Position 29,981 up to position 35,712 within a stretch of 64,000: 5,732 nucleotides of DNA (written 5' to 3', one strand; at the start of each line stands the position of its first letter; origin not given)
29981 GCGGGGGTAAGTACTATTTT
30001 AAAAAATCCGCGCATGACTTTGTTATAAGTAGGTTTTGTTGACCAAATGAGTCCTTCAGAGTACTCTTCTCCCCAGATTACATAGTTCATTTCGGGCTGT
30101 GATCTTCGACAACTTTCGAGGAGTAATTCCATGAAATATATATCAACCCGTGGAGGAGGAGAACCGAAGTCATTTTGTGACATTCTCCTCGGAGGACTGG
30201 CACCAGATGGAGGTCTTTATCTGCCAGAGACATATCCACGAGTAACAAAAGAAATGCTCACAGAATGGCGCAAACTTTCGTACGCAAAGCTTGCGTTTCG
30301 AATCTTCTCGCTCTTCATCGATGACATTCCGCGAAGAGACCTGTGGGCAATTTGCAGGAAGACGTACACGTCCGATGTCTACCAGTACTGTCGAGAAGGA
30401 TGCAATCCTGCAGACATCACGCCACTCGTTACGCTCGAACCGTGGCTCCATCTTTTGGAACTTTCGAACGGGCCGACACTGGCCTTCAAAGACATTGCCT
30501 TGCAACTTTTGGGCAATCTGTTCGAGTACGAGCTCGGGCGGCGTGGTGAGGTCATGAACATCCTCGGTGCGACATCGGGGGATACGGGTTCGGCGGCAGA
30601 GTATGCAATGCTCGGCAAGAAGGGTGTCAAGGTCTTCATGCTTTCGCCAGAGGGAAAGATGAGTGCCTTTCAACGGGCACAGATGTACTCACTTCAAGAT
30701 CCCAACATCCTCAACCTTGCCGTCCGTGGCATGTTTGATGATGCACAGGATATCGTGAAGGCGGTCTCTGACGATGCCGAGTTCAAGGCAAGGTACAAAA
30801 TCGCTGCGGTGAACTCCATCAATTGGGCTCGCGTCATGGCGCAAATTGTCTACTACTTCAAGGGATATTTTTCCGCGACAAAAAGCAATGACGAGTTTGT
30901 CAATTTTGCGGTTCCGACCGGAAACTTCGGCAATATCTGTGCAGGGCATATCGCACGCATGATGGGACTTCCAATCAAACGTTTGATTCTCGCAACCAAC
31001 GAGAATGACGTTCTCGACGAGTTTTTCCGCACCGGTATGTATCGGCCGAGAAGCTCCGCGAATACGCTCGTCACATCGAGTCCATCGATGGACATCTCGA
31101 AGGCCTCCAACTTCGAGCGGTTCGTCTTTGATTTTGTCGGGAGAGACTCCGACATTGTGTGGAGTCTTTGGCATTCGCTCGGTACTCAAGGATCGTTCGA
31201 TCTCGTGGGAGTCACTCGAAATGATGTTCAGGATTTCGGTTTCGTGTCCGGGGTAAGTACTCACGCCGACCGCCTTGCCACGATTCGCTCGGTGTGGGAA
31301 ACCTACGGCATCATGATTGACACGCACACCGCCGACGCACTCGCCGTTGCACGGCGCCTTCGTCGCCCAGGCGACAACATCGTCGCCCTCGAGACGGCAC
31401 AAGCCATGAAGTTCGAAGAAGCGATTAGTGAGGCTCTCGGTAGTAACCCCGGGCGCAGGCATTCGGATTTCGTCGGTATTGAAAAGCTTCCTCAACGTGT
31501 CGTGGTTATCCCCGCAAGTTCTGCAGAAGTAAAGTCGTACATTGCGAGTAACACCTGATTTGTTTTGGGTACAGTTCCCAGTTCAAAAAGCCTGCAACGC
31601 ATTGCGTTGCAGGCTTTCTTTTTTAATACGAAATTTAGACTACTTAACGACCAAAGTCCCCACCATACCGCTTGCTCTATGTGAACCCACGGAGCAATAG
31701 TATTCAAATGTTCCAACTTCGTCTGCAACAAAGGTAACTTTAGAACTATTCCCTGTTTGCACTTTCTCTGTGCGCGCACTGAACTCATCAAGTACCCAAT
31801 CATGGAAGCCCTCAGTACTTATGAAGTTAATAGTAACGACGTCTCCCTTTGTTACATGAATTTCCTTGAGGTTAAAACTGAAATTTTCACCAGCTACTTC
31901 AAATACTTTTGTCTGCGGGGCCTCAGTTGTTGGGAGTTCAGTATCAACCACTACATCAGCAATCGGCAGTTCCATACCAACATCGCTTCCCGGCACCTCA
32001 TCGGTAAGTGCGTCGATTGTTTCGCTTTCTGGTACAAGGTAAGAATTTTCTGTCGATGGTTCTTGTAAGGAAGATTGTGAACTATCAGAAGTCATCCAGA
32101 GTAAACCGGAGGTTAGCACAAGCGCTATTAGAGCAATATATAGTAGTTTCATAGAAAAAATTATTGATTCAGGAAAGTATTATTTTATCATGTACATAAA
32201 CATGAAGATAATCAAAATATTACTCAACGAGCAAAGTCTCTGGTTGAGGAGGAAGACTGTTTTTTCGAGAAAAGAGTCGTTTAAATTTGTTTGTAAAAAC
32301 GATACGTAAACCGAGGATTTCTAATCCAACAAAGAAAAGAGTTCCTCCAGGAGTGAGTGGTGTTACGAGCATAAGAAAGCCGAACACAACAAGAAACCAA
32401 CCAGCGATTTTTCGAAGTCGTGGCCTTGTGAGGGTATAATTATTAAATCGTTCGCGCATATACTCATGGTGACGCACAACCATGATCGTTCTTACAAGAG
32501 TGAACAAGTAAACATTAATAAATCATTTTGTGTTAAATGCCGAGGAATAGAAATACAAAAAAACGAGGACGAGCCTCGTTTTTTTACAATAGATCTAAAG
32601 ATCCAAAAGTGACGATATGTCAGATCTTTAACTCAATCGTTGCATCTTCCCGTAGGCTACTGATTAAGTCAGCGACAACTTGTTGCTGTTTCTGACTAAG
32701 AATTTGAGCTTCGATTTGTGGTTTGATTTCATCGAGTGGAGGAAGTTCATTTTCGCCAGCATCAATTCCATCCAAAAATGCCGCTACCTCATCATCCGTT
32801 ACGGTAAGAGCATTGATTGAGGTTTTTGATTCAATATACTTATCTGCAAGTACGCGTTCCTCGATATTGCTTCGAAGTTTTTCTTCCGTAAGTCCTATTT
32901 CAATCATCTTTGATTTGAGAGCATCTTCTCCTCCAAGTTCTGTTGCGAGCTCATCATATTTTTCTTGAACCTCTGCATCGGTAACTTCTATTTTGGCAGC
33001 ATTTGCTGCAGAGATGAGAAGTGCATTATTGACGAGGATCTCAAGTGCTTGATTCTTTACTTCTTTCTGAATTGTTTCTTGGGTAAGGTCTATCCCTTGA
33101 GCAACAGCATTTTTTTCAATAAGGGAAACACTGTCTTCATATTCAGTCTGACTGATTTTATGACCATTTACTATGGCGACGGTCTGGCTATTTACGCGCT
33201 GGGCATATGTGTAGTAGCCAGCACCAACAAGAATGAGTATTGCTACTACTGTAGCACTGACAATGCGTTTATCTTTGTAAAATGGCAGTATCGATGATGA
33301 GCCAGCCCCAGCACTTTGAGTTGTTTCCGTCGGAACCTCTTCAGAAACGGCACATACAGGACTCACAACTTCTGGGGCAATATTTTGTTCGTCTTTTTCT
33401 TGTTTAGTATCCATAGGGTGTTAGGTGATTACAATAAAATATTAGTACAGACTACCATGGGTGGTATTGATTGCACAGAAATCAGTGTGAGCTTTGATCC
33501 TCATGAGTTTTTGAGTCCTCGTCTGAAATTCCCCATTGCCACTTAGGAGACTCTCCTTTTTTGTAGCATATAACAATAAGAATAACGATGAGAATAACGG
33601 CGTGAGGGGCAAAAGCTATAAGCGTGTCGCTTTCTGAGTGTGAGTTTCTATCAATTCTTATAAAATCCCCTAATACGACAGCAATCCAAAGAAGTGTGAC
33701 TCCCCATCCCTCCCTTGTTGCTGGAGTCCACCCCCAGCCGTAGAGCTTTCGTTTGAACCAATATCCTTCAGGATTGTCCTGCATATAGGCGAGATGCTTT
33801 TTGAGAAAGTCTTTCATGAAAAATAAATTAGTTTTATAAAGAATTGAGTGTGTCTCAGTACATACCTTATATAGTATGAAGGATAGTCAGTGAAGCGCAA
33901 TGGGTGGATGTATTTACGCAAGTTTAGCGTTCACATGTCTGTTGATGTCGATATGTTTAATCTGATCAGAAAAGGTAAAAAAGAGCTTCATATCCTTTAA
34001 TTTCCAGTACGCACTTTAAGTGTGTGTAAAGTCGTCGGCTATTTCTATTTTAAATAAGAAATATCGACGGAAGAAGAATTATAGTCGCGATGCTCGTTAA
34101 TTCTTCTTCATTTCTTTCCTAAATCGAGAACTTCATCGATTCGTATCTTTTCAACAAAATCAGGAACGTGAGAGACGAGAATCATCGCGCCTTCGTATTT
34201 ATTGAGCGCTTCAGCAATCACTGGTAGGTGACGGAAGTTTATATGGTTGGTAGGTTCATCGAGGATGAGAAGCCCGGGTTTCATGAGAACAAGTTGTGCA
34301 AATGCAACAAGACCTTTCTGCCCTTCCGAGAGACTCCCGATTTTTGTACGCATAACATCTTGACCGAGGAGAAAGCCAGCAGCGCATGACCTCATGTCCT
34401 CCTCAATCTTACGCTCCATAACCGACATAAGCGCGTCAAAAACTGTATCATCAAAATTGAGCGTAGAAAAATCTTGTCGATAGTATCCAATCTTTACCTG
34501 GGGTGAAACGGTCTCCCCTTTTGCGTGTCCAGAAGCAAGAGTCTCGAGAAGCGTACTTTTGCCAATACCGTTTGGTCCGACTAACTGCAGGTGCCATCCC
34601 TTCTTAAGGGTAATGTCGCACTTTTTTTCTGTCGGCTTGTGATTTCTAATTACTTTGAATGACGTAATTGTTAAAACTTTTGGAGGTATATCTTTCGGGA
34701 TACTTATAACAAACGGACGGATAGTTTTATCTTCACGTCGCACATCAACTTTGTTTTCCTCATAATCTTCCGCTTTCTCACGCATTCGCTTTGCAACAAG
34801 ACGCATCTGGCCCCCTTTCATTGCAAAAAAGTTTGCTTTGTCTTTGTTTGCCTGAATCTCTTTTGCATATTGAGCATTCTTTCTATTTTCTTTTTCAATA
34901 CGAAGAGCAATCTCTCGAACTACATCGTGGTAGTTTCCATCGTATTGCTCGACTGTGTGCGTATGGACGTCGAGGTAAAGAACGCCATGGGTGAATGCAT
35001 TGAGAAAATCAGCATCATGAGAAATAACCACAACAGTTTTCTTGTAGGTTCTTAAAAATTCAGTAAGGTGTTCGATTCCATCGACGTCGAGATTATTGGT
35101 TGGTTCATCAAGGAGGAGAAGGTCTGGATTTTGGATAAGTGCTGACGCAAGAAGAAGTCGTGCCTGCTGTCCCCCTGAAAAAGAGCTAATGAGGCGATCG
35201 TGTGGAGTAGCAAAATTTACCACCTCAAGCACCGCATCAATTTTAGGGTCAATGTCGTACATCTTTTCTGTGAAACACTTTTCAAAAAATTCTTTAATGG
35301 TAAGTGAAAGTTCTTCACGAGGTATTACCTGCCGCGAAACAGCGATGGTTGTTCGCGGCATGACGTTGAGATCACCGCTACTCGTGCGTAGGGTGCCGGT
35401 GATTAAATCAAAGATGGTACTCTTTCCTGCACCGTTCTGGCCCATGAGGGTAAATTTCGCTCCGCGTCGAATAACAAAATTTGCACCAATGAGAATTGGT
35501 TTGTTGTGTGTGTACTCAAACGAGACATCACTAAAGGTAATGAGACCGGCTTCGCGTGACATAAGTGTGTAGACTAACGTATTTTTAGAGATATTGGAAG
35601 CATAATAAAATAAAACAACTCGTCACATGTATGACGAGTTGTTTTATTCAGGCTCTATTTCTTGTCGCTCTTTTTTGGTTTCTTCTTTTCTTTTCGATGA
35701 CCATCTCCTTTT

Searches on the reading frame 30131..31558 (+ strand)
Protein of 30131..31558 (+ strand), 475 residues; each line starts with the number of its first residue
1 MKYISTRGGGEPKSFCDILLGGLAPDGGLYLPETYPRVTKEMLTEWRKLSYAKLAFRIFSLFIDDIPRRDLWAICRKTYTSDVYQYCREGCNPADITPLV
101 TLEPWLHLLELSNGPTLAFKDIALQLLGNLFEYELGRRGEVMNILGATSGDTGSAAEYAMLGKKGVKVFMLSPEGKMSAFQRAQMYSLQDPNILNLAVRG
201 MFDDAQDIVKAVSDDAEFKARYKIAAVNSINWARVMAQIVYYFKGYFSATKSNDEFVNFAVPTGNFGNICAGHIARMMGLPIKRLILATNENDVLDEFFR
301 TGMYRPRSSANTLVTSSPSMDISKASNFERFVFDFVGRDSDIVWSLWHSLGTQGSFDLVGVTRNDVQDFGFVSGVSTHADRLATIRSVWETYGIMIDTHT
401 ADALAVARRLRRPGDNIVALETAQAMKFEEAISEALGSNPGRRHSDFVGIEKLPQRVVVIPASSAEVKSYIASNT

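Call 12: search_protein_families(library=pfam, proteins=[window:30131-31558:+], max_evalue=0.001)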
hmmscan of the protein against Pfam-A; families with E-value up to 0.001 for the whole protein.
window:30131-31558:+ (475 aa): 3 families
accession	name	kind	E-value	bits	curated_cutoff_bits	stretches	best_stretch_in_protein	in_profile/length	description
PF14821.11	Thr_synth_N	-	4.8e-29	100.8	25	1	2-79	1-79/79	Threonine synthase N terminus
PF00291.31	PALP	-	3.4e-14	53.3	35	1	108-334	26-232/295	Pyridoxal-phosphate dependent enzyme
PF24857.1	THR4_C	-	3.9e-05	24.1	27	1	405-471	6-83/85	Threonine synthase, C-terminal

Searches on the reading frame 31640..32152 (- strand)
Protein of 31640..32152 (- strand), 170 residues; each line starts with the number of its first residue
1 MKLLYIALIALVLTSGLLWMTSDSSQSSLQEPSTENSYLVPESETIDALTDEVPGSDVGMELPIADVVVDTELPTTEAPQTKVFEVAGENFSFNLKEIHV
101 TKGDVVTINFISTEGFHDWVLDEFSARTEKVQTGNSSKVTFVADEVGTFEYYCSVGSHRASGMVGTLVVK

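Call 12: search_protein_families(library=pfam, proteins=[window:31640-32152:-], max_evalue=0.001)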
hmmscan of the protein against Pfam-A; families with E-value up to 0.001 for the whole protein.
window:31640-32152:- (170 aa): 4 families
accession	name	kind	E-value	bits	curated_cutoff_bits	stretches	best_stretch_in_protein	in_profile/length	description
PF00127.26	Copper-bind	-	2.1e-08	34.9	21.2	1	85-170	6-99/99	Copper binding proteins, plastocyanin/azurin family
PF13473.12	Cupredoxin_1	-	2.7e-07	31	27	1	76-163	15-101/104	Cupredoxin-like domain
PF07731.20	Cu-oxidase_2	-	0.00034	20.8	20.4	0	127-170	91-134/137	Multicopper oxidase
PF07732.21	Cu-oxidase_3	-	0.00068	20.1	21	0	129-170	73-115/119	Multicopper oxidase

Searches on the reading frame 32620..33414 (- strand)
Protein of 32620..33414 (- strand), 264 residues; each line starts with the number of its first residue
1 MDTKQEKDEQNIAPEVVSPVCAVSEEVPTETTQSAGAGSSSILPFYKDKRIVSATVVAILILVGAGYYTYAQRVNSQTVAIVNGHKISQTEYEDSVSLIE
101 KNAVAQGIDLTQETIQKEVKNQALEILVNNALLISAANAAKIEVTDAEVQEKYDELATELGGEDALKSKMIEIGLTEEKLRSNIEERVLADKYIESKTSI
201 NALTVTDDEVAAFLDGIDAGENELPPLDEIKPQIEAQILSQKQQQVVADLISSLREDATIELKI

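Call 12: search_protein_families(library=pfam, proteins=[window:32620-33414:-], max_evalue=0.001)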
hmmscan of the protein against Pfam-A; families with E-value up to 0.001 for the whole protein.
window:32620-33414:- (264 aa): 3 families
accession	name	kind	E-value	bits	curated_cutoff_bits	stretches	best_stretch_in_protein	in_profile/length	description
PF13623.11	SurA_N_2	-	3.1e-15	56.7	28.5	1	55-152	16-118/145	SurA-like N-terminal domain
PF13624.11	SurA_N_3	-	9.1e-15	55.3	27.2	1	54-191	15-159/162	SurA-like N-terminal domain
PF09312.16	SurA_N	-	8.4e-05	23.2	30.8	1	78-190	4-114/118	SurA N-terminal domain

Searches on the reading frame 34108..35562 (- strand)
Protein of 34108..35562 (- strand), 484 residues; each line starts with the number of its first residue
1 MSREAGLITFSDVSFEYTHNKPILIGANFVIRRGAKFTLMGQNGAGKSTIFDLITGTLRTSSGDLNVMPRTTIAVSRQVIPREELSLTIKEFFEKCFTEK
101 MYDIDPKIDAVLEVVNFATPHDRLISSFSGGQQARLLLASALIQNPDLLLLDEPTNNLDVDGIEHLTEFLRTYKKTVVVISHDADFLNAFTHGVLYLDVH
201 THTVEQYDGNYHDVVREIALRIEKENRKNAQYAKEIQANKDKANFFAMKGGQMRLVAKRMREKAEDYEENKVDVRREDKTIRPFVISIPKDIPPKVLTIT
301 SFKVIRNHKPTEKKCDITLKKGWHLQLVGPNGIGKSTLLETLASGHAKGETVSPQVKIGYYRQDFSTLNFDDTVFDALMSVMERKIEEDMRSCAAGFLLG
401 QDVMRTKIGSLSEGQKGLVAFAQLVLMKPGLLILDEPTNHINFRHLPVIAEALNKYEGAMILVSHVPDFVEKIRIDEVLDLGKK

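Call 12: search_protein_families(library=pfam, proteins=[window:34108-35562:-], max_evalue=0.001)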
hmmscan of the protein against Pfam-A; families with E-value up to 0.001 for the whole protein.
window:34108-35562:- (484 aa): 12 families
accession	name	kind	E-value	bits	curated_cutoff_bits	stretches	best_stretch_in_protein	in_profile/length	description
PF00005.33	ABC_tran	-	2.3e-45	155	25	2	27-156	4-137/137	ABC transporter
PF13304.12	AAA_21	-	8.3e-22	79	27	2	124-184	234-300/304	AAA domain, putative AbiEii toxin, Type IV TA system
PF02463.25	SMC_N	-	3.1e-11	43.6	40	0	39-189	29-204/220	RecF/RecN/SMC N terminal domain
PF13555.12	AAA_29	-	1.7e-08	34.6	27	0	32-55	20-43/61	P-loop containing region of AAA domain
PF13476.12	AAA_23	-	8.1e-08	33.6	27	0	39-62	24-47/201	AAA domain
PF13175.12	AAA_15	-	9.3e-08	32.5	32.1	0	38-255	27-203/374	AAA ATPase domain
PF03193.22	RsgA_GTPase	-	1.4e-06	28.7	30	0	323-357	107-142/174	RsgA GTPase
PF13401.12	AAA_22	-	9.1e-06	26.4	27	0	326-398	9-65/130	AAA domain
PF05729.18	NACHT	-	0.00014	22.2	26.7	0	327-353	5-31/167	NACHT domain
PF01926.29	MMR_HSR1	-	0.00025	21.5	21.9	0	38-78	3-39/113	50S ribosome-binding GTPase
PF13481.12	AAA_25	-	0.00055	20.1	27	0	318-352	29-63/195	AAA domain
PF13604.12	AAA_30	-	0.00074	19.7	27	0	38-199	22-140/191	AAA domain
